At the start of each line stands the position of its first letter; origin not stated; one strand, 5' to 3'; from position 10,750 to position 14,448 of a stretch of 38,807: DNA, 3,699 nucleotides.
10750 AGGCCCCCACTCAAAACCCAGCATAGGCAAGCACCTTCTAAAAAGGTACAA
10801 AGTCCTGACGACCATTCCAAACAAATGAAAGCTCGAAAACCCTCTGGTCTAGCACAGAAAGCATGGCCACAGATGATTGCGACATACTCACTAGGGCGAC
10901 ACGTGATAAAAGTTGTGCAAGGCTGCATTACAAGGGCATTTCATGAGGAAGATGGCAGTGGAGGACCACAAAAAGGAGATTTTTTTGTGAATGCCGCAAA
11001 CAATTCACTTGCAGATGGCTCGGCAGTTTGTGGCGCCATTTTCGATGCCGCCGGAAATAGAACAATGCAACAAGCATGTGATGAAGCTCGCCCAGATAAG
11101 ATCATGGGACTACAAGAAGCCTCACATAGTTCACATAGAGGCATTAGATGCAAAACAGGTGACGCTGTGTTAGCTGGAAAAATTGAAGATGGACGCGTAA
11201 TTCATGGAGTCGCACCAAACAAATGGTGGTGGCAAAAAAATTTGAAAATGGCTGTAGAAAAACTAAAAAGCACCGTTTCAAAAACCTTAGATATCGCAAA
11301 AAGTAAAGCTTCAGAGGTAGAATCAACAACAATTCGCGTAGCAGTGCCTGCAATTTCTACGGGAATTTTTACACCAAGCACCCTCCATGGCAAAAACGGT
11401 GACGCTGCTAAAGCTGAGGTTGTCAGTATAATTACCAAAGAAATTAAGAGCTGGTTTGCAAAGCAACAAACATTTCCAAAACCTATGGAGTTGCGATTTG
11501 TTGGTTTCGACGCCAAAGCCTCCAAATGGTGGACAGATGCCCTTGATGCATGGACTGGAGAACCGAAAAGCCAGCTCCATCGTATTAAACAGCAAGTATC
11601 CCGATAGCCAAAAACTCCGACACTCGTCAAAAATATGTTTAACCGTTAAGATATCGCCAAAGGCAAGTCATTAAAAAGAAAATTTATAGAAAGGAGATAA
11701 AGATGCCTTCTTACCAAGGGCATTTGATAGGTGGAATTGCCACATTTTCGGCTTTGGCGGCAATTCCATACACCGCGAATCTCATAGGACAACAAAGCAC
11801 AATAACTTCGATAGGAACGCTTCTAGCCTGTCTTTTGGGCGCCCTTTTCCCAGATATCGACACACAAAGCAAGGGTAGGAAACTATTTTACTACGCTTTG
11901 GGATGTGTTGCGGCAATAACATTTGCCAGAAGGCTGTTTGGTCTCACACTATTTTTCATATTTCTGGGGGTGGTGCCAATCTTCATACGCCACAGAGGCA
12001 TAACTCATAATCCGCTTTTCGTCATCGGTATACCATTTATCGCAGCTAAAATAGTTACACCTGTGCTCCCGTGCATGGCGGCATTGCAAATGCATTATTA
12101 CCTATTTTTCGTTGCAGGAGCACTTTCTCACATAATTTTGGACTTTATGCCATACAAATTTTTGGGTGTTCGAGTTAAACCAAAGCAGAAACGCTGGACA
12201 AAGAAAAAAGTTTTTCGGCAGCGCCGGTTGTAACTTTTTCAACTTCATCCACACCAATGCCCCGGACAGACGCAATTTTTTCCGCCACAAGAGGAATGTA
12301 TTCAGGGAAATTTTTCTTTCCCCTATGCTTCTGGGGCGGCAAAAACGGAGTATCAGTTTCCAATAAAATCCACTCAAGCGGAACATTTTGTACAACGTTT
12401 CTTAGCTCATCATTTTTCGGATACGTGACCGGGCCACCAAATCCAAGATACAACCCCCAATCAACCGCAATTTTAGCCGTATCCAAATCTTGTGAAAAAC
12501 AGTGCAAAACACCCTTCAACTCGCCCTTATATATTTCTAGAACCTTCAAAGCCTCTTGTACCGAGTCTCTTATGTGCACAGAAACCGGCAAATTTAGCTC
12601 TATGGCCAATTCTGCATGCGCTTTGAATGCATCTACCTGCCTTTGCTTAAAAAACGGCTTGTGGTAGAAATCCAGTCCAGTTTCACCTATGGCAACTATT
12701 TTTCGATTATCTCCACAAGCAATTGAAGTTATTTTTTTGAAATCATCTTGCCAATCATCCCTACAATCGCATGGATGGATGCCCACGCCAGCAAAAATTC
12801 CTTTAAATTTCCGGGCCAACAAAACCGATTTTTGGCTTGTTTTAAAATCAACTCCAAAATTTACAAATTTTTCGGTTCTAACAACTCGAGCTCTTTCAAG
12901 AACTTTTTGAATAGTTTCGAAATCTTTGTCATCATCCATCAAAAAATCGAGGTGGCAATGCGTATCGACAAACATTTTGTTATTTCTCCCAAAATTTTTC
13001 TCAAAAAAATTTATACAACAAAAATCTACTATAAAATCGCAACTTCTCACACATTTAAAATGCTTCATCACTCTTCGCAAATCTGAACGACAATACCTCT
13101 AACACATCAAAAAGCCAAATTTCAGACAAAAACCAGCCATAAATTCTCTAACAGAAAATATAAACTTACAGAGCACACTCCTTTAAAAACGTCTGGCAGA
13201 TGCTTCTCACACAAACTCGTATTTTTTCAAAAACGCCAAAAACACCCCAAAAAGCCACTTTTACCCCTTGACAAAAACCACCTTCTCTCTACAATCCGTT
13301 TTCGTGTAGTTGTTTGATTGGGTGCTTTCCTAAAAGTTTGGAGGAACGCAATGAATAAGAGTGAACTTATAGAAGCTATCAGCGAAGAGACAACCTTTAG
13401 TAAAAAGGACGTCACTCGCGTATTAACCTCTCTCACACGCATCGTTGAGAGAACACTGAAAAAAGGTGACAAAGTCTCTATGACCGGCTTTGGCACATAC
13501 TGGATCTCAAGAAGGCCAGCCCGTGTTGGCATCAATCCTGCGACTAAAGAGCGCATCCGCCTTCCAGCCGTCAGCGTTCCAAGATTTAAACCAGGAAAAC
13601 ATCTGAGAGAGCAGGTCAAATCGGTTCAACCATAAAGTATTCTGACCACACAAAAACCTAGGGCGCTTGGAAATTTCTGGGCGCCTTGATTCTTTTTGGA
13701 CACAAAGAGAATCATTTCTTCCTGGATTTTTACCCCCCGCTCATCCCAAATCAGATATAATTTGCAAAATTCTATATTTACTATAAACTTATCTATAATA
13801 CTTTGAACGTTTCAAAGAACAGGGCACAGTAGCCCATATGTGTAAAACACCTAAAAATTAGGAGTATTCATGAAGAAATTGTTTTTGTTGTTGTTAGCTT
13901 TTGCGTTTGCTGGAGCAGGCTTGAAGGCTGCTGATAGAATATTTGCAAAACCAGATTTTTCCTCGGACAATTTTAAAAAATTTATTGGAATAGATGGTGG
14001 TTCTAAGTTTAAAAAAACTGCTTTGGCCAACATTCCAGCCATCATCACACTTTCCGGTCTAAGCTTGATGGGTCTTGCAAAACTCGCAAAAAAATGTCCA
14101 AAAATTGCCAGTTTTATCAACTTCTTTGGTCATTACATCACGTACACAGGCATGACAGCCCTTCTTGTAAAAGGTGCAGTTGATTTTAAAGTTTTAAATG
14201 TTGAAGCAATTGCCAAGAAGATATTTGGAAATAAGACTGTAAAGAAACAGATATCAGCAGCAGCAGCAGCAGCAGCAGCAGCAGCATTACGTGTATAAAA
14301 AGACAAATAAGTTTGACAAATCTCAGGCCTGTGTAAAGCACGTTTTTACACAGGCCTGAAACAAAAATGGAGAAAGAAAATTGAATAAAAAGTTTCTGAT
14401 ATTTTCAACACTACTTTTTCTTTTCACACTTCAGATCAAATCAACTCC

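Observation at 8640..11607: Divergent pair of membrane-anchored proteins carrying a RING-like finger and a macrodomain: candidate ubiquitin/ADP-ribose module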

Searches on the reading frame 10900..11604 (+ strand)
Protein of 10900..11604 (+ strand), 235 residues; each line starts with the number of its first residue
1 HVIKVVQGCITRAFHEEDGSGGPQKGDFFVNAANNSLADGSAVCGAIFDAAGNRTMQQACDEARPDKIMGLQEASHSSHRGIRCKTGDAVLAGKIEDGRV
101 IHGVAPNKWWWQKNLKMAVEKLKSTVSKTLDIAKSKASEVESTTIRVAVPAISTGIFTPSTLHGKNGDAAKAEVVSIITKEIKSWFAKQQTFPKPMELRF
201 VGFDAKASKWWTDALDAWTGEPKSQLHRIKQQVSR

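Call 26: search_protein_families(library=pfam, proteins=[window:10900-11604:+], max_evalue=10)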
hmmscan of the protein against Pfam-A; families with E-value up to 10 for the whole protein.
window:10900-11604:+ (235 aa): 2 families
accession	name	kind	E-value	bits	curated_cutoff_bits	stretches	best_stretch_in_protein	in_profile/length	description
PF01661.27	Macro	-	9.6e-13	48.6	22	1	30-158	1-108/118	Macro domain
PF22727.1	NCH2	-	0.38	11.3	27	1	108-134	23-49/96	NACHT C-terminal Helical domain 2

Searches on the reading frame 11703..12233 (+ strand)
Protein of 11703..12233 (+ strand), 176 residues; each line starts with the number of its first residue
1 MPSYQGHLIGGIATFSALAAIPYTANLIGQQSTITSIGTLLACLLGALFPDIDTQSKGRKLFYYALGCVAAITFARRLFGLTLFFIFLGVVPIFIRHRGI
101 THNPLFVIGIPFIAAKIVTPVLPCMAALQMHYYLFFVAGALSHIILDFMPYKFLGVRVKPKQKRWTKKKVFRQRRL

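Call 3: search_protein_families(library=pfam, proteins=[window:11703-12233:+], max_evalue=1)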
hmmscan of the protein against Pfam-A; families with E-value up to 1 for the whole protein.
window:11703-12233:+ (176 aa): 2 families
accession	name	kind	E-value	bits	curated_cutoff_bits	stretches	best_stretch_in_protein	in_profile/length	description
PF04307.19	YdjM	-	9e-16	58.3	29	1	6-150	5-109/176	YdjM inner membrane protein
PF14029.11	DUF4244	-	0.15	12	27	1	64-76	18-30/54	Protein of unknown function (DUF4244)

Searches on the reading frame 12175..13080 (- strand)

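Call 3: search_protein_families(library=pfam, proteins=[window:12175-13080:-], max_evalue=1)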
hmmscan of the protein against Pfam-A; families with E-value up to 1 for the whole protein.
window:12175-13080:- (301 aa): 1 family
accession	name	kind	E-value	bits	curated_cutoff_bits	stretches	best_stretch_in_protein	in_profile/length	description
PF01026.27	TatD_DNase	-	4.9e-70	236.2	27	1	38-293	1-253/253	TatD related DNase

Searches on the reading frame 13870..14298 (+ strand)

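Call 11: search_protein_families(library=ncbifam, proteins=[window:13870-14298:+], max_evalue=0.00001)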
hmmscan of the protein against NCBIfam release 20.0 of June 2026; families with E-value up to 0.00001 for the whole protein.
window:13870-14298:+ (142 aa): 0 families

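Call 58: search_protein_families(library=pfam, proteins=[window:13870-14298:+], max_evalue=0.01)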
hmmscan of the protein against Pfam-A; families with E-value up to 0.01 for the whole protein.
window:13870-14298:+ (142 aa): 1 family
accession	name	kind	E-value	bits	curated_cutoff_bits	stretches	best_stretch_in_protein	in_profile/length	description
PF01810.24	LysE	-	0.0081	16.1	25.6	0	58-99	37-79/193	LysE type translocator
